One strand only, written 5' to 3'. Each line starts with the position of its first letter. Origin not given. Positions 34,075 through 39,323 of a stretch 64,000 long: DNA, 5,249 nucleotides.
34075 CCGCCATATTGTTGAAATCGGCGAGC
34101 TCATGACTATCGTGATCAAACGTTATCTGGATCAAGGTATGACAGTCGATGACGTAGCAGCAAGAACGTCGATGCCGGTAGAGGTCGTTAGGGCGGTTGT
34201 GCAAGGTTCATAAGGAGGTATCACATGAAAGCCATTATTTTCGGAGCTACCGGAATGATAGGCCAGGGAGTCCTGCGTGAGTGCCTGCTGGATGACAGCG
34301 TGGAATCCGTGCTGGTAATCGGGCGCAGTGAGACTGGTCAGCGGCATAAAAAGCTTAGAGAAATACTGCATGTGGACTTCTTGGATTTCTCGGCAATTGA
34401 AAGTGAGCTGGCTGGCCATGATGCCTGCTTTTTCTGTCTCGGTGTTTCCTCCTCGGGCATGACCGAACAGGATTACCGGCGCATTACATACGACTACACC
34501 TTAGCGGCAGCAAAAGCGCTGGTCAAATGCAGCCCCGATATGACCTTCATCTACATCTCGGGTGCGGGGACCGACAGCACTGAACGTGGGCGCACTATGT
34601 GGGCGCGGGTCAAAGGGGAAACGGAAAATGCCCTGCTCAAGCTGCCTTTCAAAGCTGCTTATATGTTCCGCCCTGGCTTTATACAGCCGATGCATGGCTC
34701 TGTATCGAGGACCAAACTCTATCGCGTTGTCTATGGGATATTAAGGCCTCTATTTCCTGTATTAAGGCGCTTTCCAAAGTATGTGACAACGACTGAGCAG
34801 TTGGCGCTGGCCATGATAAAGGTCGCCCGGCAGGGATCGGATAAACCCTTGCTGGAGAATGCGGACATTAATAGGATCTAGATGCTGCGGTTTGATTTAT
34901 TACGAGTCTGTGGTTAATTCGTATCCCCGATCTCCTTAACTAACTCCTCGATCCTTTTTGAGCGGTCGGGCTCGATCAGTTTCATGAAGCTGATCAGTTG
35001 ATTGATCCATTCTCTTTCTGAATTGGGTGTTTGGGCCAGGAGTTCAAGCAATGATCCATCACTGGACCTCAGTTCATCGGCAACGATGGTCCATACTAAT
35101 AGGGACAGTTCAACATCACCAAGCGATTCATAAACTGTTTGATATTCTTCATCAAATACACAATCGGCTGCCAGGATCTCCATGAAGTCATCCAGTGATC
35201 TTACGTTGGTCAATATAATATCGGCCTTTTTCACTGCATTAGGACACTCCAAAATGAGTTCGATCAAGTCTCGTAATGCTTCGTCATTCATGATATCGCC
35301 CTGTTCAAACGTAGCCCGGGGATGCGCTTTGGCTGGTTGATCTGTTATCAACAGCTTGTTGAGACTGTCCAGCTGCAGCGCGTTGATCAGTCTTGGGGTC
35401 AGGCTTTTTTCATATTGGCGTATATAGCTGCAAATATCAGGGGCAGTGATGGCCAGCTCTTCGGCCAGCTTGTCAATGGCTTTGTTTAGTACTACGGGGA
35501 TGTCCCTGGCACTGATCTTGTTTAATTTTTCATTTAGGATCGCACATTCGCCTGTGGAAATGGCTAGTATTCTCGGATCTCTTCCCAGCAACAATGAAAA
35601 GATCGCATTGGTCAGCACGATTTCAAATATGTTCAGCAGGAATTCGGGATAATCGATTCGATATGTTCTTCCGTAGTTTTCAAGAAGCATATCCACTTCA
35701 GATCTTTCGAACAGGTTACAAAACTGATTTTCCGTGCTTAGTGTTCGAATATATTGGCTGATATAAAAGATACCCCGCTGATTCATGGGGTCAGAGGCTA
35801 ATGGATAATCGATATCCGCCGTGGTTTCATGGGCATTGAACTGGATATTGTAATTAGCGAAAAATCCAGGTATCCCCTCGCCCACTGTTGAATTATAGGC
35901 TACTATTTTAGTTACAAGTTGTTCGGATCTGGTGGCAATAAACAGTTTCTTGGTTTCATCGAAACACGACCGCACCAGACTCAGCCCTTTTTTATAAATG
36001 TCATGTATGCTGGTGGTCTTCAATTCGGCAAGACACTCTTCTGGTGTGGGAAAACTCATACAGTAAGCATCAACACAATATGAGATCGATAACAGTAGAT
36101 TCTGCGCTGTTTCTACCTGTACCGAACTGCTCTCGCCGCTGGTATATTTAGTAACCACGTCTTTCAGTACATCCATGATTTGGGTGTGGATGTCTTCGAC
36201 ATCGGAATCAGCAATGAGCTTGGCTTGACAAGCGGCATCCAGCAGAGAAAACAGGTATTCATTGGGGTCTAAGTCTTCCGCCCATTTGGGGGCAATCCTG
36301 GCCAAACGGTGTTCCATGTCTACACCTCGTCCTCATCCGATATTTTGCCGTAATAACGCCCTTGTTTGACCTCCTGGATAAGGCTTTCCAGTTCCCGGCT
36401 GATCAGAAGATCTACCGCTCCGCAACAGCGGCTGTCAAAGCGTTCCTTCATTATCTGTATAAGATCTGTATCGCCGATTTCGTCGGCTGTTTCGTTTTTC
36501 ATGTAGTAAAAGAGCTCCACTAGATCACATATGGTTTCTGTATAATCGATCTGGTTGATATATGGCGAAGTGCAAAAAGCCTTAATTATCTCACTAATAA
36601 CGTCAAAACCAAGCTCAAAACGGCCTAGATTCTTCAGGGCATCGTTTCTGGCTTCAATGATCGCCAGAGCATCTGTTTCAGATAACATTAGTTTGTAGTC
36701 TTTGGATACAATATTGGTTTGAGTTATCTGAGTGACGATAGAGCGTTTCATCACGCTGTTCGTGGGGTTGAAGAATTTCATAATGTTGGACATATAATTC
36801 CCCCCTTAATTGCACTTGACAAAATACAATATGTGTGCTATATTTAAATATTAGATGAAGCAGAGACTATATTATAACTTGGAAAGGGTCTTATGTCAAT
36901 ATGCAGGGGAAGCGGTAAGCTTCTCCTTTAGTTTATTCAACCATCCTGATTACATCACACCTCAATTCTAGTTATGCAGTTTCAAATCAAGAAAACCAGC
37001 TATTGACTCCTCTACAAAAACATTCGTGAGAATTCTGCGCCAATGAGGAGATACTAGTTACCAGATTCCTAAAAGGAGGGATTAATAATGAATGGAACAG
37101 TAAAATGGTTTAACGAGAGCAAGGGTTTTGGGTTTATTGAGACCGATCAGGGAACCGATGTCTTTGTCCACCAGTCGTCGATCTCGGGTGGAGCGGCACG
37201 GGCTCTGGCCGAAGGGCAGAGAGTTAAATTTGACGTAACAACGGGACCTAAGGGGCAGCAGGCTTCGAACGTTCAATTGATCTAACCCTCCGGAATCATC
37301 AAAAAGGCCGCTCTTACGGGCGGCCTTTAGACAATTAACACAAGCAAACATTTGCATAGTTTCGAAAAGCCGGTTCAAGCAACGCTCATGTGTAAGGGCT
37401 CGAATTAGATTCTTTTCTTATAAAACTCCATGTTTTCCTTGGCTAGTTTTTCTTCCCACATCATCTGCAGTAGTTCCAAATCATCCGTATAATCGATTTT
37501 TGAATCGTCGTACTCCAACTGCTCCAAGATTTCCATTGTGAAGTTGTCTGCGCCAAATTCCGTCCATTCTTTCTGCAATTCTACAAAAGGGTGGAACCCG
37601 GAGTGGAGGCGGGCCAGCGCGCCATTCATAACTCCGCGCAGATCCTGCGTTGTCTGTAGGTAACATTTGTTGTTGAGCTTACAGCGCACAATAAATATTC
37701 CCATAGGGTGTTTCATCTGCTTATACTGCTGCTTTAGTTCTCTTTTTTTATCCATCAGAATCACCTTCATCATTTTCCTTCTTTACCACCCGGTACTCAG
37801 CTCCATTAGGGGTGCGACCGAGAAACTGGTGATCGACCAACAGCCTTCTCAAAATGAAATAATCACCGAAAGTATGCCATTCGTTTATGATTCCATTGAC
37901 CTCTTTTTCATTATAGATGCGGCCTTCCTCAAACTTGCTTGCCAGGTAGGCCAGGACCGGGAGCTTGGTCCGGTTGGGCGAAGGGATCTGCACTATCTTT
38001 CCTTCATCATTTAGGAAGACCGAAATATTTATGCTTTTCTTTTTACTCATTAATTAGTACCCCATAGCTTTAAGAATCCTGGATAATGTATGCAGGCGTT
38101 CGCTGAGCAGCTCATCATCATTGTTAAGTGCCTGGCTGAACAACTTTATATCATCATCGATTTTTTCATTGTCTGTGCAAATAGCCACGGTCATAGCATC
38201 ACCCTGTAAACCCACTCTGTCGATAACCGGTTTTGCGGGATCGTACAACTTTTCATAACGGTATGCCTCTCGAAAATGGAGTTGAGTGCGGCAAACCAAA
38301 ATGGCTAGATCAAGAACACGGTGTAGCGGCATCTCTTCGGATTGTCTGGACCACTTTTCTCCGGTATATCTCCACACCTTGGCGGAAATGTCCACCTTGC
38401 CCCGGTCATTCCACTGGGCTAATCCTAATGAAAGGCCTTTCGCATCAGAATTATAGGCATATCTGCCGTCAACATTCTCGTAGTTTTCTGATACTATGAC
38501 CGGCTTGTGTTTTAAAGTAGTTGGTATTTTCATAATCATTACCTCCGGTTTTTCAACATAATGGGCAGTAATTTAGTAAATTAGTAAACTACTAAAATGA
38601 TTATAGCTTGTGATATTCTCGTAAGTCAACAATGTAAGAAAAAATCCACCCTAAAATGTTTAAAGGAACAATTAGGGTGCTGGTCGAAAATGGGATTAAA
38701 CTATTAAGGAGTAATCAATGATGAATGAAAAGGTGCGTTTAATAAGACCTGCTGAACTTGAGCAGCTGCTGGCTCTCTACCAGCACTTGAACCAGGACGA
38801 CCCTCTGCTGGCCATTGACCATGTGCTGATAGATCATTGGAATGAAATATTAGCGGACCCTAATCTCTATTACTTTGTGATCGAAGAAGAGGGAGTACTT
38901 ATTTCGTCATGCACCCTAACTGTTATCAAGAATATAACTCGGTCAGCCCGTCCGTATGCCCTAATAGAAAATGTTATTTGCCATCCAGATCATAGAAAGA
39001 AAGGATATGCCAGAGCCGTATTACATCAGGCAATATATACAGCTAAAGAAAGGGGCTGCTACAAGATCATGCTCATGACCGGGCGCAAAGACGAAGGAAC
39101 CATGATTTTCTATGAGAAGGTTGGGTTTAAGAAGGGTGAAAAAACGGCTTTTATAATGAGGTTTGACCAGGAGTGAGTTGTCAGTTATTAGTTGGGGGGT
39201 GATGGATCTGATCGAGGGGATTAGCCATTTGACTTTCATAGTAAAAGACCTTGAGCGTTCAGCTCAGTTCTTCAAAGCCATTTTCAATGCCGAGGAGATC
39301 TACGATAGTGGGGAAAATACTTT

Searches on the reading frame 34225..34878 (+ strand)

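Call 87: search_protein_families(library=pfam, proteins=[window:34225-34878:+], max_evalue=0.0001)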
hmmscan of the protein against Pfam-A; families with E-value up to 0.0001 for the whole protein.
window:34225-34878:+ (218 aa): 2 families
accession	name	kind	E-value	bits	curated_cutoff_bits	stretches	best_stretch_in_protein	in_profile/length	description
PF13460.12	NAD_binding_10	-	2.4e-07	31.2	27.2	1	7-121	1-106/184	NAD(P)H-binding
PF01370.27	Epimerase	-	8.4e-07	29.1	20.9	1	4-113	2-115/240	NAD dependent epimerase/dehydratase family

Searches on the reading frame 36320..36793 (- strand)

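Call 87: search_protein_families(library=pfam, proteins=[window:36320-36793:-], max_evalue=0.0001)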
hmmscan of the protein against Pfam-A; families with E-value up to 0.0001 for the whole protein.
window:36320-36793:- (157 aa): 1 family
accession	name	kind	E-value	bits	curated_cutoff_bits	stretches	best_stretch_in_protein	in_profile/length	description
PF19848.4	DUF6323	-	1.1e-43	148.5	30.6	1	22-146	1-125/127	Family of unknown function (DUF6323)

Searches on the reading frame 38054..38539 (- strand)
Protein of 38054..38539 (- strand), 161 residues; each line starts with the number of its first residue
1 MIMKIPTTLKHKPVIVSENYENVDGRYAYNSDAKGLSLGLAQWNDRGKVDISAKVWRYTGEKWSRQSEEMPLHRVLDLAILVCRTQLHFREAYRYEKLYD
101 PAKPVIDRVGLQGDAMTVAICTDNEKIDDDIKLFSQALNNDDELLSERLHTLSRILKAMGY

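Call 87: search_protein_families(library=pfam, proteins=[window:38054-38539:-], max_evalue=0.0001)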
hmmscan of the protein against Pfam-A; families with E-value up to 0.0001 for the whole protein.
window:38054-38539:- (161 aa): 1 family
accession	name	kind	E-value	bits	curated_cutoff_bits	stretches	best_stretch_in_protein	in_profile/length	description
PF20140.4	DUF6530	-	1.9e-88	294.8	23.7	1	3-161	1-159/159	Family of unknown function (DUF6530)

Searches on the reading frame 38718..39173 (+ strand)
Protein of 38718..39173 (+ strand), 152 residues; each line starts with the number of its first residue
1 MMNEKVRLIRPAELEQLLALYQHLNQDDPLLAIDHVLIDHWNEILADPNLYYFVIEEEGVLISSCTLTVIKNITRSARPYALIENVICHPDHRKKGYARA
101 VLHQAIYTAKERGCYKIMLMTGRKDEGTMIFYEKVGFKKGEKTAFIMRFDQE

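Call 87: search_protein_families(library=pfam, proteins=[window:38718-39173:+], max_evalue=0.0001)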
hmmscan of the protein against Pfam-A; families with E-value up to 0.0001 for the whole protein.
window:38718-39173:+ (152 aa): 5 families
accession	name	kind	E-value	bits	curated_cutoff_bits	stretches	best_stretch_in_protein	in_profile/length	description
PF00583.31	Acetyltransf_1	-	1.4e-17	64.5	20.7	1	20-137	4-116/116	Acetyltransferase (GNAT) family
PF13508.13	Acetyltransf_7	-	6.3e-13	49.3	27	1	50-139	3-84/84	Acetyltransferase (GNAT) domain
PF13527.13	Acetyltransf_9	-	2.5e-07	31.2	25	1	6-138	2-125/127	Acetyltransferase (GNAT) domain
PF08445.16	FR47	-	3e-07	30.8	22.1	1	77-145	18-85/86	FR47-like protein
PF13420.13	Acetyltransf_4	-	3.9e-05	24.2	24.3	1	7-139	2-136/155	Acetyltransferase (GNAT) domain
